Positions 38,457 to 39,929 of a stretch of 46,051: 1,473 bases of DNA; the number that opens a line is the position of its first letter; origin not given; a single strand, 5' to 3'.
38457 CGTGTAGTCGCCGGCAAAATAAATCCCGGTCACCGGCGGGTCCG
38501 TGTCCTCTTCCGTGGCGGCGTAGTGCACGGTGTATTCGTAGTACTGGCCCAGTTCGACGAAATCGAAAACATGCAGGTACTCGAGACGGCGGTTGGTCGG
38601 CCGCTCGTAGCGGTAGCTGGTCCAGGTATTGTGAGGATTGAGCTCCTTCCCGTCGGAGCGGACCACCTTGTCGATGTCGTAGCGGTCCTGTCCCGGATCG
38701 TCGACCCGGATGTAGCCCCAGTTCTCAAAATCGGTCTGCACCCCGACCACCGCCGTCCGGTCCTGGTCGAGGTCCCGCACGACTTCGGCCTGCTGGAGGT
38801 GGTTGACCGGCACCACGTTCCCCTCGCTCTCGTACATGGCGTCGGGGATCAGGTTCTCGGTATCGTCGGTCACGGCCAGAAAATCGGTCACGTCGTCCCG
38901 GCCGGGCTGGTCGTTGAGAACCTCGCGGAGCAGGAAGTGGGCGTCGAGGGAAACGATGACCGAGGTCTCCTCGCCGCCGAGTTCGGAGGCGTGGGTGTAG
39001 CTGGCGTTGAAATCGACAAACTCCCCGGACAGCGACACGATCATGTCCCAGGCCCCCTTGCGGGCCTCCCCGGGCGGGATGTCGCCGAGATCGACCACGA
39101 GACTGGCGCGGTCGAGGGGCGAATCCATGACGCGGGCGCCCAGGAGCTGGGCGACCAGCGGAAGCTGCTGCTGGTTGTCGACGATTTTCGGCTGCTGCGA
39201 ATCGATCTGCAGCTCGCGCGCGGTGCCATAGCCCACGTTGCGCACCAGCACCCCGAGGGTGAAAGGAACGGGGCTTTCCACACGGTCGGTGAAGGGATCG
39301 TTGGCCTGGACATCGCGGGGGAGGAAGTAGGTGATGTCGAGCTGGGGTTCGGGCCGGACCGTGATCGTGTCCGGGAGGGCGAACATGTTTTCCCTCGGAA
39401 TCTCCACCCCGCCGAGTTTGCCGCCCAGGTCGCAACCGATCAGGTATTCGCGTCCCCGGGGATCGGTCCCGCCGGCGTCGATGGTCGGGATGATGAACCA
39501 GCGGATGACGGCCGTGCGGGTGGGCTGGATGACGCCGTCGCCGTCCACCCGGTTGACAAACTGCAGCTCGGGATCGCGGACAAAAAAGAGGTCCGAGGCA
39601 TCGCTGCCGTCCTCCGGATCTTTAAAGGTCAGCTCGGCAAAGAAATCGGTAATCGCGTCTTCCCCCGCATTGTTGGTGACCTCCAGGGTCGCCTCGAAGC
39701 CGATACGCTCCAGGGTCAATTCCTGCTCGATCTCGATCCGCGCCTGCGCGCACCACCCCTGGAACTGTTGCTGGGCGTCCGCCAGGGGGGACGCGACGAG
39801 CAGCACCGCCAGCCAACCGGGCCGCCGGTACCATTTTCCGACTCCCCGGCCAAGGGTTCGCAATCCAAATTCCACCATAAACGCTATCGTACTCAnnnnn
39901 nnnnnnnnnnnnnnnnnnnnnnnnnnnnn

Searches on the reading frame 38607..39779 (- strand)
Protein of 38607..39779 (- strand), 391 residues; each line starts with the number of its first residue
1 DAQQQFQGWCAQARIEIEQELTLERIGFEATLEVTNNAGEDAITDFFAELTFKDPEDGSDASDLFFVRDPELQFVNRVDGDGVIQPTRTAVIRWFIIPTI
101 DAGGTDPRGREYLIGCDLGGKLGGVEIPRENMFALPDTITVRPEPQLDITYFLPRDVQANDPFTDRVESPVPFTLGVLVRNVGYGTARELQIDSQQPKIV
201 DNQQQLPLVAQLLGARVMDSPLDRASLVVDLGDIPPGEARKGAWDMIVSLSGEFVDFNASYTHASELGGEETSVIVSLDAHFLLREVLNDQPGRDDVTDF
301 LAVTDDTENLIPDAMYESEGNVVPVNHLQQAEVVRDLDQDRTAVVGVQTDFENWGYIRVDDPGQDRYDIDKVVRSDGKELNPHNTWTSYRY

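Call 60: find_homologous_proteins(query=window:38607-39779:-, max_evalue=0.00001)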
Query window:38607-39779:- (391 aa): 121 proteins with E <= 0.00001 among 6478 candidates; the best 120 are listed.
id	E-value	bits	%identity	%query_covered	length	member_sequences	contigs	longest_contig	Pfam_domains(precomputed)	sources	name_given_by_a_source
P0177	2.4e-157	542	63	100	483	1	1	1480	-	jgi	jgi:hypothetical protein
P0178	4.9e-155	535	62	100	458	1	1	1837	-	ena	-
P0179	5.1e-153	528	60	100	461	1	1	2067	-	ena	-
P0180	7.2e-151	521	62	100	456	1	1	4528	-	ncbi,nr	ncbi:MAG: hypothetical protein N3G20_02630, partial [Verrucomicrobiae bacterium]|nr:hypothetical pro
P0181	7.1e-148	511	60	100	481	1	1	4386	-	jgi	-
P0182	8.7e-145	501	60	100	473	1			-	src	-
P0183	3.9e-144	499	59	100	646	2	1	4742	-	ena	-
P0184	2.6e-140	486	59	100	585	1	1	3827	-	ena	-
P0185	7.7e-140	485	57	100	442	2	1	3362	-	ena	-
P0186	1.3e-137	477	56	100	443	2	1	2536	-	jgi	jgi:hypothetical protein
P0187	1.8e-136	474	67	81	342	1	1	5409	-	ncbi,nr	ncbi:MAG: hypothetical protein MUF04_04140, partial [Akkermansiaceae bacterium]|nr:hypothetical prot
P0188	2.1e-136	473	61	90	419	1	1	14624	-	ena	-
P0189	3.6e-135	469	58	97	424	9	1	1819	-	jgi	-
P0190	2.7e-133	463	63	83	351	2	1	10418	-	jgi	jgi:hypothetical protein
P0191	2.7e-133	463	59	97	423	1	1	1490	-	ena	-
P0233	4.6e-71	258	40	98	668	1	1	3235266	-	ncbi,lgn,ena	-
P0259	1.7e-61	227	37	97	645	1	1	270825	PF17963.8,PF17892.8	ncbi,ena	-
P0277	4.9e-57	212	35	98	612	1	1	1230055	-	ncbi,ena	-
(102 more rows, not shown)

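Call 63: find_encoding_contigs(protein=P0233, flank=10000, max_places=2)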
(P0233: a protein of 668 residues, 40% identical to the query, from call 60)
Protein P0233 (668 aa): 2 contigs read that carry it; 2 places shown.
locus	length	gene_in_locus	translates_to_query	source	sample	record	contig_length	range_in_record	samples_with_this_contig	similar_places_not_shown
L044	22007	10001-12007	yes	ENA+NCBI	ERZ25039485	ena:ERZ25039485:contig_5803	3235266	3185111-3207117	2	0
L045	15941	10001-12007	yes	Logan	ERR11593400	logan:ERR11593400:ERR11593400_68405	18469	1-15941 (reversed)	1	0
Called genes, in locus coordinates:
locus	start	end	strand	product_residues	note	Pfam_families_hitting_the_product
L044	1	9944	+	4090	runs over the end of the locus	PF00041:fn3 (faint), PF05345:He_PIG, PF17957:Big_7 (weak), PF09136:Glucodextran_B (weak), PF13620:CarboxypepD_reg (weak), PF05593:RHS_repeat, PF25023:TEN_YD-shell, PF03527:RHS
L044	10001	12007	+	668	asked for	-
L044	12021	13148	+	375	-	-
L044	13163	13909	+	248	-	-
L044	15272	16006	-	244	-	PF00288:GHMP_kinases_N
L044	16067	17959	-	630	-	PF03279:Lip_A_acyltrans, PF01075:Glyco_transf_9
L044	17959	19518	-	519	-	PF00496:SBP_bac_5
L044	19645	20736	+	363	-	-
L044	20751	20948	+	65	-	-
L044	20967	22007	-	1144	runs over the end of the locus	-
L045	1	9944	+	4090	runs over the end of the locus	PF00041:fn3 (faint), PF05345:He_PIG, PF17957:Big_7 (weak), PF09136:Glucodextran_B (weak), PF13620:CarboxypepD_reg (weak), PF05593:RHS_repeat, PF25023:TEN_YD-shell, PF03527:RHS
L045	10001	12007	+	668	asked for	-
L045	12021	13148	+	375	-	-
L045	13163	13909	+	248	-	-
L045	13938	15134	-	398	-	PF02606:LpxK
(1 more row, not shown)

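Call 65: find_encoding_contigs(protein=P0259, flank=10000, max_places=1)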
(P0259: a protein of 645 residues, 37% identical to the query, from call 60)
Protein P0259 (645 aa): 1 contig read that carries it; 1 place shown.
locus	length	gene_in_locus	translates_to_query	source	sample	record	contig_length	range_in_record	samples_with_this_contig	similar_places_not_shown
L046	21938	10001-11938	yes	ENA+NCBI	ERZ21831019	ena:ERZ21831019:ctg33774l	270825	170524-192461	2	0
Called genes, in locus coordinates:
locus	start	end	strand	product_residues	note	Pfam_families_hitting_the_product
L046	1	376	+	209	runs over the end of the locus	-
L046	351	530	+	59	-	-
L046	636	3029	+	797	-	PF05593:RHS_repeat, PF25023:TEN_YD-shell, PF05593:RHS_repeat, PF25023:TEN_YD-shell, PF05593:RHS_repeat (weak), PF03527:RHS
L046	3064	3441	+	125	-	-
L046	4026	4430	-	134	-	PF05168:HEPN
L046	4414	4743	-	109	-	PF01909:NTP_transf_2, PF18765:Polbeta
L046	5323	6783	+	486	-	PF14559:TPR_19 (faint), PF13428:TPR_14 (faint), PF14853:Fis1_TPR_C (weak)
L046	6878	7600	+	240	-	-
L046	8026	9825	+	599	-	PF00005:ABC_tran, PF13304:AAA_21 (faint)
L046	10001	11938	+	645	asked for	PF17892:Cadherin_5 (faint), PF17963:Big_9 (weak)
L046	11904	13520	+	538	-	PF17963:Big_9 (faint), PF18911:PKD_4, PF22352:K319L-like_PKD, PF18911:PKD_4, PF22352:K319L-like_PKD (weak), PF02010:REJ (weak), PF18911:PKD_4 (weak), PF22352:K319L-like_PKD, +2 more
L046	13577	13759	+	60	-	-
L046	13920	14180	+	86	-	-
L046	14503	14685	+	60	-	-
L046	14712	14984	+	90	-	-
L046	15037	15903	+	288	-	PF00941:FAD_binding_5, PF03450:CO_deh_flav_C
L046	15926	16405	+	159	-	PF00111:Fer2 (weak), PF01799:Fer2_2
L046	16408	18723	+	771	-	PF01315:Ald_Xan_dh_C, PF02738:MoCoBD_1, PF20256:MoCoBD_2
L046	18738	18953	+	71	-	-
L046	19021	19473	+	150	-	PF06240:COXG, PF10604:Polyketide_cyc2 (weak)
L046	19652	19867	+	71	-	-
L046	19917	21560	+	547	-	PF01144:CoA_trans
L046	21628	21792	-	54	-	-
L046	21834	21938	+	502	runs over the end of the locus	PF00501:AMP-binding, PF13193:AMP-binding_C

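Call 66: find_encoding_contigs(protein=P0277, flank=10000, max_places=1)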
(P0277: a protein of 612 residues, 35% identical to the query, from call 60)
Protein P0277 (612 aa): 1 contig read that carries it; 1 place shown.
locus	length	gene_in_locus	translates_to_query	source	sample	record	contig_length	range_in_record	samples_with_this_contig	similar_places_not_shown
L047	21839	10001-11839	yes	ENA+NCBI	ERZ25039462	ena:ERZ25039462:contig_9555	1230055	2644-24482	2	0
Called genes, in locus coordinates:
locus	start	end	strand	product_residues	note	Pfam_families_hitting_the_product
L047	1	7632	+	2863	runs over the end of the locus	PF04151:PPC (weak), PF23623:GBD_IRG7_N (faint), PF00059:Lectin_C, PF04151:PPC, PF00059:Lectin_C, PF04151:PPC (weak), PF07705:CARDB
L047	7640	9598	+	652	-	PF07705:CARDB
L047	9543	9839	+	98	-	-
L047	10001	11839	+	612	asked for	-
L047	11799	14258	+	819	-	PF13205:Big_5 (faint), PF19078:Big_12 (faint), PF19077:Big_13 (weak), PF05345:He_PIG, PF18957:RibLong (faint)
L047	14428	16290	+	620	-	PF00654:Voltage_CLC, PF00571:CBS (weak)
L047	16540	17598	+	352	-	PF00180:Iso_dh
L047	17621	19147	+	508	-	PF02366:PMT (weak), PF13231:PMT_2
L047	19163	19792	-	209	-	PF00156:Pribosyltran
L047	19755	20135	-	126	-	PF08761:dUTPase_2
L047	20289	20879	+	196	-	PF01618:MotA_ExbB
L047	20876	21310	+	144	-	PF02472:ExbD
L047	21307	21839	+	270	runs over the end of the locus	-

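Call 67: predict_structure(alignment_id=A4)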
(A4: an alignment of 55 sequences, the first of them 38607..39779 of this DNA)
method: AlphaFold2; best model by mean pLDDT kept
length: 391 residues; sequences in the alignment: 55
mean_pLDDT: 92.8   pTM: 0.88
mean pLDDT of the five models: 92.8, 92.3, 92.2, 91.4, 87.0
residues with pLDDT >= 90: 331; 70-90: 51; 50-70: 2; < 50: 7
segments of 3 or more residues with pLDDT < 50: 1-7
pLDDT, mean of each block of 10 residues (from residue 1): 49 93 95 93 97 97 96 97 97 97 96 97 95 94 98 94 86 97 98 95 90 95 88 98 96 93 89 95 96 94 87 96 94 94 93 91 90 94 89 82
secondary structure, 60 per line:
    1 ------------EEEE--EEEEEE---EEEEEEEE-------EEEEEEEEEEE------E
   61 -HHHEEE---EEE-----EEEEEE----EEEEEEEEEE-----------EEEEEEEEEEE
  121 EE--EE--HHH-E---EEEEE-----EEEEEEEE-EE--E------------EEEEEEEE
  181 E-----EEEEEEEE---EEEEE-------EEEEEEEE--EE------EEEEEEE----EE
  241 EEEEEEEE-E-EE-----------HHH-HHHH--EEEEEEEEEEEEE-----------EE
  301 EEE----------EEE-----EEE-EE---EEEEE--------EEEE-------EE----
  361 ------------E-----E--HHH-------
elements in order: E13-16 E19-24 E28-35 E43-53 E65-67 E71-73 E79-84 E89-98 E110-122 E137-141 E147-154 E173-181 E187-194 E198-202 E210-217 E228-234 E239-248 H269-272 E275-287 E299-303 E314-316 E322-324 E331-335 E344-347

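Call 70: fold_search(model_id=the predicted structure, library=pdb)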
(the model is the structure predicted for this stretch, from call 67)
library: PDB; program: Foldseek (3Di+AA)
matches with E <= 10: 1028; with E <= 0.001: 3
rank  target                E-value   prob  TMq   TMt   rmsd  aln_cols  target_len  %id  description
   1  8t2v_A                6.2e-05  1.00  0.21  0.10  19.4       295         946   11  Cryo-EM Structures of Full-length Integrin alphaIIbbeta3 in Native Lipids (released 2023-07-26)
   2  9e8a_A                4.3e-04  0.99  0.21  0.11  16.6       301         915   11  Integrin aIIbb3 bent conformation from human platelet membrane crude preparation (released 2025-10-15)
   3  6avu_A                6.8e-04  0.95  0.18  0.09  20.0       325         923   12  Human alpha-V beta-3 Integrin (open conformation) in complex with the therapeutic antibody LM609 (released 2017-11-01)
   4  3fcs_C                1.5e-03  0.97  0.21  0.11  18.6       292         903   12  Structure of complete ectodomain of integrin aIIBb3 (released 2009-01-20)
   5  3ije_A                1.6e-03  0.91  0.18  0.09  18.5       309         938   10  Crystal structure of the complete integrin alhaVbeta3 ectodomain plus an Alpha/beta transmembrane fragment (released 2009-09-29)
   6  6bqm                  1.9e-03  0.87  0.16  0.14  17.7       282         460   11  Secreted serine protease VesC from Vibrio cholerae (released 2018-11-28)
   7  8xen_A                2.0e-03  0.89  0.18  0.09  19.6       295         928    8  Cryo-EM structure of integrin ITGAV/ITGB3 complex, conformation 4 (released 2024-12-18)
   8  3f85                  2.2e-03  0.95  0.22  0.19  18.9       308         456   10  Structure of fusion complex of homo trimeric major pilin subunits CfaB of CFA/I fimbirae from ETEC E. coli (released 2009-08-11)
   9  5mhn_B                2.7e-03  0.94  0.18  0.12  15.3       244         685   12  FXIIIa in complex with the inhibitor ZED2360 (released 2017-12-20)
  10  7usl_A                3.0e-03  0.94  0.21  0.11  18.1       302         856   12  Integrin alphaM/beta2 ectodomain in complex with adenylate cyclase toxin RTX751 and M1F5 Fab (released 2022-08-17)
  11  6avr_A                3.1e-03  0.84  0.18  0.09  20.1       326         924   11  Human alpha-V beta-3 Integrin (intermediate conformation) in complex with the therapeutic antibody LM609 (released 2017-11-01)
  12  6avq_A                3.3e-03  0.84  0.18  0.10  19.9       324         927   11  The Therapeutic Antibody LM609 Selectively Inhibits Ligand Binding to Human alpha-V beta-3 Integrin via Steric Hindran (released 2017-11-01)
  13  8xfo_A                4.5e-03  0.69  0.18  0.12  17.2       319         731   11  Cryo-EM structure of integrin ITGAV, ITGB3 and CYCLO (RGDFK) complex, conformation 2 (released 2024-12-18)
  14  9ijj_P                5.0e-03  0.97  0.23  0.17  10.4       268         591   13  In situ structure of the central apparatus in mouse sperm axoneme. (released 2025-06-04)
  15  6ixy_B                5.5e-03  0.15  0.12  0.11  22.3       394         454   10  X-ray structure of major pilin from C. perfringens SM101 (released 2019-08-14)
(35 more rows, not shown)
